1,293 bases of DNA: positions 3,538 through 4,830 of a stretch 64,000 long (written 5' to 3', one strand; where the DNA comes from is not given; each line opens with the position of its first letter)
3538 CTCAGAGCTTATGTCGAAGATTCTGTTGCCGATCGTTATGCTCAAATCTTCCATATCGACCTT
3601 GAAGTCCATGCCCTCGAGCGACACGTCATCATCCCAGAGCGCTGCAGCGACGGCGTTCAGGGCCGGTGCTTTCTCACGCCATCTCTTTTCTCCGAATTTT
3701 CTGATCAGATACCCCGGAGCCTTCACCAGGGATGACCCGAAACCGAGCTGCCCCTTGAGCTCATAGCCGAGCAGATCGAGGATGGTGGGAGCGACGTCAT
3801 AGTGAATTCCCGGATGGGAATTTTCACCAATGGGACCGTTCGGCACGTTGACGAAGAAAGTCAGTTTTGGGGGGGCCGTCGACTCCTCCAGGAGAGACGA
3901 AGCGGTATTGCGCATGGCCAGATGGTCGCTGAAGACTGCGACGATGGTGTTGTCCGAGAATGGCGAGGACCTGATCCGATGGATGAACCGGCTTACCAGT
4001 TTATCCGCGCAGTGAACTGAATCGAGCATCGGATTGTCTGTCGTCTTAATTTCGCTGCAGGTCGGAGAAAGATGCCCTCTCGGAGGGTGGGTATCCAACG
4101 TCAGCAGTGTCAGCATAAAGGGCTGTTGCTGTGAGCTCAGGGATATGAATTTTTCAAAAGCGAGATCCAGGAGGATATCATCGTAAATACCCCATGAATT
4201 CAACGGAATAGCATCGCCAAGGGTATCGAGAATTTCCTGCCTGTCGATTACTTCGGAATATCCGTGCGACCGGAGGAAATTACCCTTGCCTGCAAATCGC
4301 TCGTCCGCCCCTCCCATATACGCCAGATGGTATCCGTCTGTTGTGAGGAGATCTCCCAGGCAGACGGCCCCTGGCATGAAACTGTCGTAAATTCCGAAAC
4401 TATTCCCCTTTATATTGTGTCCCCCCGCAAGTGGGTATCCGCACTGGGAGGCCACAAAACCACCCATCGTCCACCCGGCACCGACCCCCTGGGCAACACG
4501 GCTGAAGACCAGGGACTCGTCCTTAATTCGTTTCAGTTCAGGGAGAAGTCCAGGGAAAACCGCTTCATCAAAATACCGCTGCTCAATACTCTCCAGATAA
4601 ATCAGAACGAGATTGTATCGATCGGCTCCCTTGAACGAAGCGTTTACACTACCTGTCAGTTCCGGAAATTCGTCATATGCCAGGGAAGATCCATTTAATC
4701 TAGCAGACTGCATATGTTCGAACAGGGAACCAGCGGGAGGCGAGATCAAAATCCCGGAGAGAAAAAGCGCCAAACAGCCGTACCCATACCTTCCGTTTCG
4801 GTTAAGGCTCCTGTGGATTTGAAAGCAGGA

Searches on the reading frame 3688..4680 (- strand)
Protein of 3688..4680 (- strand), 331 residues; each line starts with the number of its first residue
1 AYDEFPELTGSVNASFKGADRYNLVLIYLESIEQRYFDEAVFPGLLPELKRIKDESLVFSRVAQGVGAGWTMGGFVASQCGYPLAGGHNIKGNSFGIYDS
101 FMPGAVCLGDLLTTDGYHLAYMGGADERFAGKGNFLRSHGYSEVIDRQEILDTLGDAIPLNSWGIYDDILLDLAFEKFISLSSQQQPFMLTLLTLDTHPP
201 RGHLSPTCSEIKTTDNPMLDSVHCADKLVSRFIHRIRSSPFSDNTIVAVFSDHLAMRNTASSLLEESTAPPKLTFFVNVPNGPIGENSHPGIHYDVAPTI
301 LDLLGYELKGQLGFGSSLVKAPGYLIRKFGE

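Call 58: search_solved_structures(query=window:3688-4680:-, max_evalue=0.001, show_alignments=4)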
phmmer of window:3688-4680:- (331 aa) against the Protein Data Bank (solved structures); distinct sequences matched with E-value up to 0.001: 6.
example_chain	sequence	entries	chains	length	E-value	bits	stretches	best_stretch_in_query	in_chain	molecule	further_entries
3lxq_A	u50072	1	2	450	1.4e-15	60.2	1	13-312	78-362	Uncharacterized protein VP1736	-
4uop_A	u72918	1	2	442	1.8e-11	46.8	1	16-322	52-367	LIPOTEICHOIC ACID PRIMASE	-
4uoo_A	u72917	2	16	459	1.4e-09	40.6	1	19-320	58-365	LIPOTEICHOIC ACID SYNTHASE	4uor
2w5q_A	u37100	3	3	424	6.8e-09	38.3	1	19-319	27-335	PROCESSED GLYCEROL PHOSPHATE LIPOTEICHOIC ACID SYNTHASE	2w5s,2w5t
2w5r_A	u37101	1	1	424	1.8e-08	36.9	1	52-319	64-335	PROCESSED GLYCEROL PHOSPHATE LIPOTEICHOIC ACID SYNTHASE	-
2w8d_A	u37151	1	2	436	1.1e-07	34.3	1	13-319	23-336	PROCESSED GLYCEROL PHOSPHATE LIPOTEICHOIC ACID SYNTHASE 2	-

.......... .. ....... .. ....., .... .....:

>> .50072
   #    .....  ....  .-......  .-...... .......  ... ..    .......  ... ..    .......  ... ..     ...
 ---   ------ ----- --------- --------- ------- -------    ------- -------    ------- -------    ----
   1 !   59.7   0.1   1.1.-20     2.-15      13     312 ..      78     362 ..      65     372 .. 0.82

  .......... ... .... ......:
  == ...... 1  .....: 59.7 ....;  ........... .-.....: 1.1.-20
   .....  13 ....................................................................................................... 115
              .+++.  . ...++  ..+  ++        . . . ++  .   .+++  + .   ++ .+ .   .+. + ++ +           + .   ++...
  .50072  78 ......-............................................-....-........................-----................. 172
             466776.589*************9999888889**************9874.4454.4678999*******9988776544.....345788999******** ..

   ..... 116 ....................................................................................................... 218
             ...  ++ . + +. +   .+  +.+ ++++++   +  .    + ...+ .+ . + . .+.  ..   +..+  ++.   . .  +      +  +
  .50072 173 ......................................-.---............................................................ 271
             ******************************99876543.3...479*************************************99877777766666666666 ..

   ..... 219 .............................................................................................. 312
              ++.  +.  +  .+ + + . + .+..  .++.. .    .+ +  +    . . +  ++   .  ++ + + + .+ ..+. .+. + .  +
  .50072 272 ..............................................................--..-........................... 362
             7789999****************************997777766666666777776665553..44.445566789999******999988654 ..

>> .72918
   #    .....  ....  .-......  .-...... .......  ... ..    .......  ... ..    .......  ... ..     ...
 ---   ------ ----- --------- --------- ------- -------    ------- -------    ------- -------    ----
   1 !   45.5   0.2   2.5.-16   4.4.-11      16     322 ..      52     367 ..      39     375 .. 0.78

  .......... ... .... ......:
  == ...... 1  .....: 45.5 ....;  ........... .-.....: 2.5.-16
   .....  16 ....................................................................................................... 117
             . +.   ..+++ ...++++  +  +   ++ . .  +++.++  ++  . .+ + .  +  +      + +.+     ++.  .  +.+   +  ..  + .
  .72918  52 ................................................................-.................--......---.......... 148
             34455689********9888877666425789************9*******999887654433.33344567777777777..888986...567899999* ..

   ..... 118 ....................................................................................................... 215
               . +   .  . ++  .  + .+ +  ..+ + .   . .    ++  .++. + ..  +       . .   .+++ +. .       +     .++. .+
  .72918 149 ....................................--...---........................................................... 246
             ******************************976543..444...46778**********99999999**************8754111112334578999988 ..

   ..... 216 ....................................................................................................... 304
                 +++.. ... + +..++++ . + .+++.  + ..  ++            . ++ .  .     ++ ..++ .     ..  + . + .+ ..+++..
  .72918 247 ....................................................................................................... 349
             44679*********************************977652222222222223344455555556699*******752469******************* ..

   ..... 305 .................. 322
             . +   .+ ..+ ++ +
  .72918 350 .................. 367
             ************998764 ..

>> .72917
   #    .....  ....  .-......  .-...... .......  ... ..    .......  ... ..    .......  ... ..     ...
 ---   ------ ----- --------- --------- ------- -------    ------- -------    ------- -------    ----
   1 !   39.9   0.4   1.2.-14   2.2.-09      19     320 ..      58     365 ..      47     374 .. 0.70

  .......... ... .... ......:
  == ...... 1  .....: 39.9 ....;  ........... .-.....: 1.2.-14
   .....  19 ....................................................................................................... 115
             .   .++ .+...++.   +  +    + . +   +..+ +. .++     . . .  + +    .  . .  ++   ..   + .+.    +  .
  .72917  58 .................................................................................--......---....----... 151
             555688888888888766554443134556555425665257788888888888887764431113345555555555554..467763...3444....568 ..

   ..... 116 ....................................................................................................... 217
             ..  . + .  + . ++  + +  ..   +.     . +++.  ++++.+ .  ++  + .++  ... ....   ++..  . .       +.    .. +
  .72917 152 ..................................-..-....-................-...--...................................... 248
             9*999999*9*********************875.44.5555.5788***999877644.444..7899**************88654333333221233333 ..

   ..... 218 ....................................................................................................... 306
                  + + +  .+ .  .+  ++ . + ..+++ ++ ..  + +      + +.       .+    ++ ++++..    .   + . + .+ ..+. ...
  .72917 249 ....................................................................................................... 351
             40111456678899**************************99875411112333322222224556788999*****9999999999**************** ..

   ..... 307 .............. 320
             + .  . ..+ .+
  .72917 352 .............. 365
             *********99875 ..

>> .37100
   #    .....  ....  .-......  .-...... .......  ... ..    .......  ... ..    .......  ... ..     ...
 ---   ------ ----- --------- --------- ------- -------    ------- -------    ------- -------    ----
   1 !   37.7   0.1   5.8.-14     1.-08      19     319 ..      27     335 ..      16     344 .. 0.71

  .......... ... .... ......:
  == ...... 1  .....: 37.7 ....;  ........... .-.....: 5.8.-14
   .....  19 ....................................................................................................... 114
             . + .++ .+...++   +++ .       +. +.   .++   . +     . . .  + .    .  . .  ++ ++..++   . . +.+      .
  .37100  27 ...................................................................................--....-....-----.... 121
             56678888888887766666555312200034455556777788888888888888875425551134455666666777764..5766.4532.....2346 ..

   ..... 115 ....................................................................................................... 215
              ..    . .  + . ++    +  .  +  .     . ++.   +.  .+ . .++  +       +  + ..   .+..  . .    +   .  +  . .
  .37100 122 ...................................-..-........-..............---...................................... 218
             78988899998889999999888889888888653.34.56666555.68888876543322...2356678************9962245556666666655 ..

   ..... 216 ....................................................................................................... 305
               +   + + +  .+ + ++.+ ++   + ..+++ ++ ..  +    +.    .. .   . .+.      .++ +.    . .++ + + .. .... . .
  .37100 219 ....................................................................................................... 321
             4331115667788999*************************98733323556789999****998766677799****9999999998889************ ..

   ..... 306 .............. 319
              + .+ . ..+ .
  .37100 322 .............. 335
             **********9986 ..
